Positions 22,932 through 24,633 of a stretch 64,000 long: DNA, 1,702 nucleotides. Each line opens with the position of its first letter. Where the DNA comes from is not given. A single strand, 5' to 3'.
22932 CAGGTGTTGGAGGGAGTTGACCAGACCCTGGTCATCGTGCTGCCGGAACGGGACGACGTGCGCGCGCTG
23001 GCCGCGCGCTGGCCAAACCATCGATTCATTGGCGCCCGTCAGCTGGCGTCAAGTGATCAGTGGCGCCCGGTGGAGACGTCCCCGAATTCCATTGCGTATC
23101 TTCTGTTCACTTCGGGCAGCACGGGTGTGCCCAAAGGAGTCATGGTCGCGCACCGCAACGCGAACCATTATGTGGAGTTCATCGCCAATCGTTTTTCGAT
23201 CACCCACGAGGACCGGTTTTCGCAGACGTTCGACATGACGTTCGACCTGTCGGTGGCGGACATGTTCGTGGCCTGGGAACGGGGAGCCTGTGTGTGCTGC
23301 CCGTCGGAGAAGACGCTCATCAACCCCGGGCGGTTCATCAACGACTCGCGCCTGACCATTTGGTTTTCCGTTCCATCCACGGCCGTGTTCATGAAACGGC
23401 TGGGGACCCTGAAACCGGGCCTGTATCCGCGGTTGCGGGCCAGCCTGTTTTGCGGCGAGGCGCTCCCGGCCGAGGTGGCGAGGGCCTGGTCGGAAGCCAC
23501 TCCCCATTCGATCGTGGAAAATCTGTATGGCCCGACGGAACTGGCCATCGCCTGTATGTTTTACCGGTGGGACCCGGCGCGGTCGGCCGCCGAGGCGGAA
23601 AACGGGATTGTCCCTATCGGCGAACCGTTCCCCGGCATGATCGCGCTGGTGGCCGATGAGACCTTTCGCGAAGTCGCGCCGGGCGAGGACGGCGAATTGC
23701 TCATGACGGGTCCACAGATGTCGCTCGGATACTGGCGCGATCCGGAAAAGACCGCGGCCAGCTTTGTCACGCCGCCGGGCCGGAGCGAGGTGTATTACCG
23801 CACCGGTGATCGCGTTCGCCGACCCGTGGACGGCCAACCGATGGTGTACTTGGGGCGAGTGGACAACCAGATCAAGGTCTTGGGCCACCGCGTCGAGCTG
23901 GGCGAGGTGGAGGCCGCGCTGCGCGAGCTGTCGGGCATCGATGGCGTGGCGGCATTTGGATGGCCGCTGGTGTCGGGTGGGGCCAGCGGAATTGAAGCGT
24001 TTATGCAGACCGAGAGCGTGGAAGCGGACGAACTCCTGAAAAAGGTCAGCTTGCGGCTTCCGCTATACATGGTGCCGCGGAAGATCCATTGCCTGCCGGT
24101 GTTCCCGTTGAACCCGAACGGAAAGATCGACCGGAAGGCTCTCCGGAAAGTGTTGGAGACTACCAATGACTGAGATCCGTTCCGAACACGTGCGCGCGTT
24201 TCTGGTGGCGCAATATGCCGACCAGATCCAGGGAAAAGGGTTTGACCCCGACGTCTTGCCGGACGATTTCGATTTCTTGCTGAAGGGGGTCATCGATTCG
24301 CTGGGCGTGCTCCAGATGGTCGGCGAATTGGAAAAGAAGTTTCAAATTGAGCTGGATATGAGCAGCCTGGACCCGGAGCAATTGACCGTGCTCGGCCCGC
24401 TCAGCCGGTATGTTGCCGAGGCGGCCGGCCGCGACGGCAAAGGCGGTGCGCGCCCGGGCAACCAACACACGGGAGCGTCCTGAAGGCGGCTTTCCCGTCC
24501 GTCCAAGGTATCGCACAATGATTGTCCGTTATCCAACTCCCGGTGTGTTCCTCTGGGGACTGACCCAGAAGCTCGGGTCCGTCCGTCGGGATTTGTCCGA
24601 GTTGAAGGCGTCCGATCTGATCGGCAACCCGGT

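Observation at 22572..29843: Acyl-ligase / ACP / FabH-like / FkbH-like / ACP / acetyltransferase cassette between the exosortase and prsTKR: a tetronate- or glyceryl-acyl-type small-molecule pathway grafted into a PEP-CTERM locus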

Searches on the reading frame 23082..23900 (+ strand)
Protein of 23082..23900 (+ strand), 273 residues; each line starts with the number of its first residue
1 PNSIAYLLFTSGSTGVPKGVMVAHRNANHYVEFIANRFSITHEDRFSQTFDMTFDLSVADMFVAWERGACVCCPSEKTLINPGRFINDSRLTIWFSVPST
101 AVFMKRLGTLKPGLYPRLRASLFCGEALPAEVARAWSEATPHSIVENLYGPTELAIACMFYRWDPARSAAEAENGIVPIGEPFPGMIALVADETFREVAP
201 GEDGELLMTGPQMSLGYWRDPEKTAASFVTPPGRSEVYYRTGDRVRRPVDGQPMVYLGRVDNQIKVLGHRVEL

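Call 42: search_solved_structures(query=window:23082-23900:+, max_evalue=1e-20, show_alignments=5)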
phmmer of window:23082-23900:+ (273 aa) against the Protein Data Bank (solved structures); distinct sequences matched with E-value up to 1e-20: 70 (the best 60 are shown).
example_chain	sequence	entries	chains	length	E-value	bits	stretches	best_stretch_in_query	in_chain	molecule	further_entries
8k4r_A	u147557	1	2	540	3.6e-63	216.8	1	1-273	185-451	Non-ribosomal peptide synthetase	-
6mfy_A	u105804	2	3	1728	1.3e-61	211.6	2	1-273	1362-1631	Linear gramicidin synthase subunit A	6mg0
6mfz_A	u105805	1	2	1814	1.4e-61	211.5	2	1-273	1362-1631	Linear gramicidin synthase subunit A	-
9be3_A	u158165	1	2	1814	1.4e-61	211.5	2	1-273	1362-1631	Linear gramicidin synthase subunit A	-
9be4_A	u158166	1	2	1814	1.4e-61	211.5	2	1-273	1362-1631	Linear gramicidin synthase subunit A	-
9meh_A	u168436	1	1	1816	1.4e-61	211.5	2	1-273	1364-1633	Linear gramicidin synthase subunit A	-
6akd_A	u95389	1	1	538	2.3e-60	207.6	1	3-272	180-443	AMP-dependent synthetase and ligase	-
8xjz_C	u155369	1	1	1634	2.4e-58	200.9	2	3-273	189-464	Peptide synthetase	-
4oxi_A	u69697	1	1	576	8e-51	176.3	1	4-273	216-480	Enterobactin synthetase component F-related protein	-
6ea3_B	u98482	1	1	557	2.2e-41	145.3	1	1-272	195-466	adenylation domain of Fuscachelin synthetase component H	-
5n9w_A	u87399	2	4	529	9.1e-41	143.3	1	1-273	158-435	Adenylation domain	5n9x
6o6e_B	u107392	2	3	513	2e-39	138.9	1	1-272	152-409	L-proline--[L-prolyl-carrier protein] ligase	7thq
4d4g_A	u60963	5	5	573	4.4e-38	134.5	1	1-273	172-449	APNAA1 | APNA A1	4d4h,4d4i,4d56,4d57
1amu_A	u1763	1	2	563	4.8e-38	134.3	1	3-273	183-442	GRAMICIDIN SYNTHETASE 1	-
9bfd_A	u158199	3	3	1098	6.1e-38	134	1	1-273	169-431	Tyrocidine synthase 1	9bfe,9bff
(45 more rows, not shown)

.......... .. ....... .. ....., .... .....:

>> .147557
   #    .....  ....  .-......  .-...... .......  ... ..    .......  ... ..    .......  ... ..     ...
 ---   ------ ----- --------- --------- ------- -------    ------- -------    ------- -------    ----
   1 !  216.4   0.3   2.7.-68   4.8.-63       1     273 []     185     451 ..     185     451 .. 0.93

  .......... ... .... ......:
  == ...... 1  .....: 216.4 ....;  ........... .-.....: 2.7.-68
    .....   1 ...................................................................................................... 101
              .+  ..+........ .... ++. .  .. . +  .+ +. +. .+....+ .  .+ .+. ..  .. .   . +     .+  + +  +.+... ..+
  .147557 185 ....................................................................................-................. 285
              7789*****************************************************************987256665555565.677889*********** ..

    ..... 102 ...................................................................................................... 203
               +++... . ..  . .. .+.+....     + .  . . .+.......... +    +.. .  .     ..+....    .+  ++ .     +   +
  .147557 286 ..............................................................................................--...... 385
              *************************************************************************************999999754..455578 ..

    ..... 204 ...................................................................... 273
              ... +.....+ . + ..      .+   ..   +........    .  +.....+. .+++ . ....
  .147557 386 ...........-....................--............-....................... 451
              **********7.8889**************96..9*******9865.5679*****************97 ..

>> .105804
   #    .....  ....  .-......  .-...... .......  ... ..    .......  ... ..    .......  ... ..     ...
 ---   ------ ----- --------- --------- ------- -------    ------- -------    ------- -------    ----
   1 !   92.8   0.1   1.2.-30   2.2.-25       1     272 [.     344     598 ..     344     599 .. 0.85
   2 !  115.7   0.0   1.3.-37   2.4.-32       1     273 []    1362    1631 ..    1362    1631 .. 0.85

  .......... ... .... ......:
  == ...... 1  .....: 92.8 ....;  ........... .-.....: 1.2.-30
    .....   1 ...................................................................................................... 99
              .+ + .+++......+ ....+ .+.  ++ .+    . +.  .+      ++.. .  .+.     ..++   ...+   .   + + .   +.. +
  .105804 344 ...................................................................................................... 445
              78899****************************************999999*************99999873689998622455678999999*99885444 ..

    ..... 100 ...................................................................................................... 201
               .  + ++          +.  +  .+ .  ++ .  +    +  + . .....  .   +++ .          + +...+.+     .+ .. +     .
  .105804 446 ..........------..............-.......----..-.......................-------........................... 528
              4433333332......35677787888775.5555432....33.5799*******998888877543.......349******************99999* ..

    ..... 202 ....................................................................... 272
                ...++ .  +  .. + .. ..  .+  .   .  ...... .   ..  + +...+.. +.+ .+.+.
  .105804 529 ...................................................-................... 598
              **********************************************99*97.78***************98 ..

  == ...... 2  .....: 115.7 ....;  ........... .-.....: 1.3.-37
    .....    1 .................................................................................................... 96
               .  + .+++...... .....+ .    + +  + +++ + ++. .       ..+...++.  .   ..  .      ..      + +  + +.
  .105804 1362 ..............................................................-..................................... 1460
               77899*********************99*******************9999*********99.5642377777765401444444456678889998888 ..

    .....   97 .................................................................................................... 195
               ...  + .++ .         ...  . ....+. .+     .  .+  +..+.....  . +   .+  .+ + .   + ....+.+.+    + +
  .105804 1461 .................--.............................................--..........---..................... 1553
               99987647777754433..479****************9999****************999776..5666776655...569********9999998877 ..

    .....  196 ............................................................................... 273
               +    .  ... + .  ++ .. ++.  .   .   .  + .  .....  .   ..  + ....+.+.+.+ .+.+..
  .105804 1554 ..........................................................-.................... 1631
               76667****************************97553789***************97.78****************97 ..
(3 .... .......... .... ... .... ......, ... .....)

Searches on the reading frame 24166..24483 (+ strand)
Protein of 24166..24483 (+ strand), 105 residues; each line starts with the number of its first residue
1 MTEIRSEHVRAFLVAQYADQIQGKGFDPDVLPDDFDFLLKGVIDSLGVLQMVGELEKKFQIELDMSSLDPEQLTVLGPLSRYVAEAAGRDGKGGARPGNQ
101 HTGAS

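Call 3: search_protein_families(library=ncbifam, proteins=[window:24166-24483:+], max_evalue=0.001)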
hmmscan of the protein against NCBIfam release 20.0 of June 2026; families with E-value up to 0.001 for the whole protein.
window:24166-24483:+ (105 aa): 3 families
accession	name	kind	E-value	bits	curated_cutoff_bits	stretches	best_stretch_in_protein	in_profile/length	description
NF052616.1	ACP_for_OlsHI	equivalog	2e-05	24.8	130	1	2-67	2-61/83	ornithine lipid biosynthesis acyl carrier protein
NF003464.0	PRK05087.1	equivalog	4.2e-05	23.5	68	1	34-71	25-62/78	D-alanine--poly(phosphoribitol) ligase subunit DltC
NF058660.1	cispen_ACP_AmcB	equivalog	0.00016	21.8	80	1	43-85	35-77/80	cispentacin biosynthesis acyl carrier protein AmcB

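Call 4: search_protein_families(library=pfam, proteins=[window:24166-24483:+], max_evalue=0.001)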
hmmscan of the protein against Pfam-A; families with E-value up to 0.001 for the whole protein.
window:24166-24483:+ (105 aa): 1 family
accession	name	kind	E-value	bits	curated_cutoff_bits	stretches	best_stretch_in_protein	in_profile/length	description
PF00550.31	PP-binding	-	7.7e-05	23.3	20.8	1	28-76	15-60/67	Phosphopantetheine attachment site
